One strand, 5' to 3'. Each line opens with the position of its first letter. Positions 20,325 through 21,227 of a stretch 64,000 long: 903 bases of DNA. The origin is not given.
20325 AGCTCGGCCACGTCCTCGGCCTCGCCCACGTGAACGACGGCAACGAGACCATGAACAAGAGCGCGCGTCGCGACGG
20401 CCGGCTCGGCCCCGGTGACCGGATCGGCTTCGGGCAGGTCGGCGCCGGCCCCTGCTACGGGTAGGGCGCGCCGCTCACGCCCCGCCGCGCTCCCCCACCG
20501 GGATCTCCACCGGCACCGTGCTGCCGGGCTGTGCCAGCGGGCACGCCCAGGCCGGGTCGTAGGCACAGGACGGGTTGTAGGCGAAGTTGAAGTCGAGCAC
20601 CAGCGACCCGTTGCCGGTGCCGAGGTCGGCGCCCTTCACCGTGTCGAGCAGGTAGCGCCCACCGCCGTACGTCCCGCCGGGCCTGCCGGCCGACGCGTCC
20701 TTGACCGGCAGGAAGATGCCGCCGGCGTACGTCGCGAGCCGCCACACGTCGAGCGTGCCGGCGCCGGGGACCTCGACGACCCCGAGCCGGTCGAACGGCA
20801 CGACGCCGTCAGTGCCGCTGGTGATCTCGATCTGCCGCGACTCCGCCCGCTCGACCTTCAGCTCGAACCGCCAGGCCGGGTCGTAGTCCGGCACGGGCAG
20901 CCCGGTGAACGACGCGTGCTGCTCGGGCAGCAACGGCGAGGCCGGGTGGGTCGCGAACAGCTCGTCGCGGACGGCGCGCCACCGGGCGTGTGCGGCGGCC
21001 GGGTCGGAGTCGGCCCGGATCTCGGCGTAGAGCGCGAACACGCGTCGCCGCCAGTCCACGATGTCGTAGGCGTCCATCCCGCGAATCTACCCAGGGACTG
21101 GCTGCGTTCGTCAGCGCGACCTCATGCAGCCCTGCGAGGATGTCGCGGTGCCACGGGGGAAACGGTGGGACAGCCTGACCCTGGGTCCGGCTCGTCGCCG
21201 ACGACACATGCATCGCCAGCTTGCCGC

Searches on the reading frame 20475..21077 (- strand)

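Call 54: search_protein_families(library=pfam, proteins=[window:20475-21077:-], max_evalue=0.001)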
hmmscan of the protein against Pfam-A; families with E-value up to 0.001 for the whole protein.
window:20475-21077:- (200 aa): 1 family
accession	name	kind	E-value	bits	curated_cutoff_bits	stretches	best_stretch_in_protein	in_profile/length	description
PF07920.16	DUF1684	-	4.3e-35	121.5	25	1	56-197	2-139/139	Protein of unknown function (DUF1684)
